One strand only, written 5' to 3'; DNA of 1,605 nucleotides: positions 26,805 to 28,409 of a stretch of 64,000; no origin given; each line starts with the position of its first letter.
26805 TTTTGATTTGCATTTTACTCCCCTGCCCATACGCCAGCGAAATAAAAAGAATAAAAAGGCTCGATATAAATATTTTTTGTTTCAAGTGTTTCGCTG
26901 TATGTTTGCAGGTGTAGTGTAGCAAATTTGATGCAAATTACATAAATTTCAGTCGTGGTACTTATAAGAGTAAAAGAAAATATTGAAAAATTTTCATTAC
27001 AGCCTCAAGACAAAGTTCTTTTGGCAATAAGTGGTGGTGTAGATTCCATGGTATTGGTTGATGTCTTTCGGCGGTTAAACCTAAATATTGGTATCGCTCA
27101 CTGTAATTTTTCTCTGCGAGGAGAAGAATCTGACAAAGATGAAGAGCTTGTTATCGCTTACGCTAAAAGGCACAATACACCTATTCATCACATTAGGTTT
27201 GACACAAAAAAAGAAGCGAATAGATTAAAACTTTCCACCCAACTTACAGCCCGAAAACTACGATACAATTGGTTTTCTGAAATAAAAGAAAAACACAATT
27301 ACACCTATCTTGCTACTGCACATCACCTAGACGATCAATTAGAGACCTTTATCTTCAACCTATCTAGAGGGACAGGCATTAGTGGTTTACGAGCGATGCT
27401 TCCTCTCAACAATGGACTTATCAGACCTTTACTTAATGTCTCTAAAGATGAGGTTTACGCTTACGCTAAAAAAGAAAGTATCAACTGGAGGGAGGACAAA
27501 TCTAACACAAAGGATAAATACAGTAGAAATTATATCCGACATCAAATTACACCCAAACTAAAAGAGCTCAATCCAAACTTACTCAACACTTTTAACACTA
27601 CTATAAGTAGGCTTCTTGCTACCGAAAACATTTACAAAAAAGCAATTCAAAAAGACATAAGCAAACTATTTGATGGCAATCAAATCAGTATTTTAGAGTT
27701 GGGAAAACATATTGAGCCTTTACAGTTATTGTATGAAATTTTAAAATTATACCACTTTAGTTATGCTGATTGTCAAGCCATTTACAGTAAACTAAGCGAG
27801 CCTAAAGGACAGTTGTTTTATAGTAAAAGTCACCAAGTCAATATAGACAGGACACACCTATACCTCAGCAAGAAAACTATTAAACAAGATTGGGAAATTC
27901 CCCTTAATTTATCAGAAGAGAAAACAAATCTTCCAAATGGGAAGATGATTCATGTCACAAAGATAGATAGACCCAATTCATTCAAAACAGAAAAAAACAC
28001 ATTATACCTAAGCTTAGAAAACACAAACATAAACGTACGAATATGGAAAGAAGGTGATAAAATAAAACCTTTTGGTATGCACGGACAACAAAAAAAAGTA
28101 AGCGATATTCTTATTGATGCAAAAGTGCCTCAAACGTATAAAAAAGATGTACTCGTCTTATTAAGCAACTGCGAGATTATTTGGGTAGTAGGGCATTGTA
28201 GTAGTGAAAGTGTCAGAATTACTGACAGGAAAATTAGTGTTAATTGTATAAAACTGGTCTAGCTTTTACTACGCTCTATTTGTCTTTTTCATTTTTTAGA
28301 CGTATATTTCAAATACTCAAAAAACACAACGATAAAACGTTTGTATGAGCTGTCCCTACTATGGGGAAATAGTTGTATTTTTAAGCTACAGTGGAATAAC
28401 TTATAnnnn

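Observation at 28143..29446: Recombinase-less HNH cassette inserted at the 3' end of tilS, bracketed by the intact tilS C-terminus and a diverged orphan copy of it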

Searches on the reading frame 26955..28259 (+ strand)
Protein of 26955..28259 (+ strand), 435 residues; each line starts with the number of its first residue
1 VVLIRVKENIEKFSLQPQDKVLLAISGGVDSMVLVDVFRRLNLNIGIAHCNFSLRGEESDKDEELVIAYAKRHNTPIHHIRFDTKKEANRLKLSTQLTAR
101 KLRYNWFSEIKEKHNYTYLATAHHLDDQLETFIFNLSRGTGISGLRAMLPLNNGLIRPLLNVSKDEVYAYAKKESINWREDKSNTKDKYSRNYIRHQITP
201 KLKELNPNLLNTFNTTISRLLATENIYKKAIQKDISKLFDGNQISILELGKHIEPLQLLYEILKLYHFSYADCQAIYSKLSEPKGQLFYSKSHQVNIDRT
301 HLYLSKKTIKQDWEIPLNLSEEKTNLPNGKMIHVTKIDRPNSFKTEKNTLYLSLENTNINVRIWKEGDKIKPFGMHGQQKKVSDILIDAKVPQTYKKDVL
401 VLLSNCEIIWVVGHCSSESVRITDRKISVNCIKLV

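Call 4: search_protein_families(library=pfam, proteins=[window:26955-28259:+], max_evalue=0.1)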
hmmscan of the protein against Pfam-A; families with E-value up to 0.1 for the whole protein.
window:26955-28259:+ (435 aa): 3 families
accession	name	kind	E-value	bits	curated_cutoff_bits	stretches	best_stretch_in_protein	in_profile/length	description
PF01171.26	ATP_bind_3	-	5.1e-52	176.7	27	1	20-197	1-182/182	PP-loop family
PF11734.13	TilS_C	-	2.3e-07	30.6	22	1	359-423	1-64/74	TilS substrate C-terminal domain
PF01507.26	PAPS_reduct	-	0.032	14.7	22.5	0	21-79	2-57/175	Phosphoadenosine phosphosulfate reductase domain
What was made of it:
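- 26955..28262 (+): Intact tilS (tRNA-Ile lysidine synthetase), 435 aa. Pfam ATP_bind_3 5e-52 and TilS_C 2e-7 (call 4).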

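Call 12: find_related_loci(query=window:26955-28259:+, collection=genome_contigs, flank=5000)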
Query window:26955-28259:+ (435 aa) in genome_contigs; peptide patterns used: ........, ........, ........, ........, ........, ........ (x = any residue, [..] = any of these).
180 stretches matched a pattern; 2 encode a relative of the query (tblastn E <= 1e-3); 2 distinct loci.
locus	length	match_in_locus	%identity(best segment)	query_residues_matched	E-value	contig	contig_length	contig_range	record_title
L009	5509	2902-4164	35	6-421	7e-67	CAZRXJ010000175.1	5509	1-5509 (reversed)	MAG TPA_asm: uncultured Saprospiraceae bacterium isolate binchicken_co385_114 genome assembly, contig: NODE_12683_length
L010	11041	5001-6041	40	22-420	5e-29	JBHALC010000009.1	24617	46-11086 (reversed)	MAG: Erysipelotrichaceae bacterium isolate D-38_MAG_40 D-38__8144, whole genome shotgun sequence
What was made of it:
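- Tried and rejected: A genome_contigs scan with TilS returned only 35-40% relatives (call 12).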

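Call 14: find_homologous_proteins(query=window:26955-28259:+, max_evalue=1e-40)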
Query window:26955-28259:+ (435 aa): 5559 proteins with E <= 1e-40 among 8000 candidates; the best 120 are listed.
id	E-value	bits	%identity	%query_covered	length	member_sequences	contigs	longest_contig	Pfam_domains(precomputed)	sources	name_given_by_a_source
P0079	1.1e-287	972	100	100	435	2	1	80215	PF11734.14,PF28558.1,PF01171.27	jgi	-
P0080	2.1e-105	371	44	100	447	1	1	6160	PF11734.14,PF28558.1,PF01171.27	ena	-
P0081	2.5e-101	358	44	92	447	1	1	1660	PF11734.14,PF28558.1,PF01171.27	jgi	-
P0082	2.4e-100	355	43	98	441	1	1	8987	PF11734.14,PF28558.1,PF01171.27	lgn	-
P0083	8.3e-99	350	43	97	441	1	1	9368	PF11734.14,PF28558.1,PF01171.27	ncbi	-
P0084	1.7e-97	345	42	94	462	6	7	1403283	PF11734.14,PF28558.1,PF01171.27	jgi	jgi:tRNA(Ile)-lysidine synthase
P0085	2.1e-97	345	44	95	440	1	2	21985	PF11734.14,PF28558.1,PF01171.27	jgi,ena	-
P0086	3.7e-97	344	44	95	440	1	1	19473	PF01507.26,PF11734.14,PF28558.1,PF01171.27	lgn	-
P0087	3.1e-96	341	41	95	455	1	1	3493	PF11734.14,PF28558.1,PF01171.27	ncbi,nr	ncbi:MAG: tRNA lysidine(34) synthetase TilS [Cytophagales bacterium]|nr:tRNA lysidine(34) synthetase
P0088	6.2e-96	340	41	98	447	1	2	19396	PF11734.14,PF28558.1,PF01171.27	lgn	-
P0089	1.0e-95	340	40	97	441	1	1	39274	PF11734.14,PF28558.1,PF01171.27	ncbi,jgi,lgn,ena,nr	ncbi:MAG: tRNA lysidine(34) synthetase TilS [Cyclobacteriaceae bacterium]|nr:tRNA lysidine(34) synth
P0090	4.2e-95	338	42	94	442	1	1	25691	PF01507.26,PF11734.14,PF28558.1,PF01171.27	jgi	-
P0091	1.6e-94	336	41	95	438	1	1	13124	PF11734.14,PF28558.1,PF01171.27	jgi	jgi:tRNA(Ile)-lysidine synthase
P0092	3.0e-94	335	41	95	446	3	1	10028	PF11734.14,PF28558.1,PF01171.27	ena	-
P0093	6.4e-94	334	41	96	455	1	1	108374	PF11734.14,PF28558.1,PF01171.27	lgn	-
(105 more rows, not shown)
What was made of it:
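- Tried and rejected: The protein search returned nothing between 44% and 100% (call 14).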

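Call 57: search_protein_families(library=ncbifam, proteins=[window:26955-28259:+], max_evalue=0.00001)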
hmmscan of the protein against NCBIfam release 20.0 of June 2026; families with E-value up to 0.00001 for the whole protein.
window:26955-28259:+ (435 aa): 5 families
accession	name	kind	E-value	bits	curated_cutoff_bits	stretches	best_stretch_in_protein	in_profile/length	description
TIGR02432.1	lysidine_TilS_N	equivalog_domain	1.8e-54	184.5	93.6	1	20-200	1-189/189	tRNA lysidine(34) synthetase TilS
NF007942.0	PRK10660.1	equivalog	1e-30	106.9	606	1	14-215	13-216/439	tRNA lysidine(34) synthetase TilS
NF049949.1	tRNAsynTtuAPyrococ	equivalog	2e-14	53.4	450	1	5-230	33-263/292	tRNA-5-methyluridine(54) 2-sulfurtransferase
NF007972.0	PRK10696.1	equivalog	6.3e-13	48.7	272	1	5-175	27-206/295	tRNA 2-thiocytidine(32) synthetase TtcA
TIGR02433.1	lysidine_TilS_C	equivalog_domain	1.6e-08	33.9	20.2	1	359-399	1-40/47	tRNA lysidine(34) synthetase TilS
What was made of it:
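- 26955..28262 (+): NCBIfam TilS N- and C-terminal domains (call 57).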
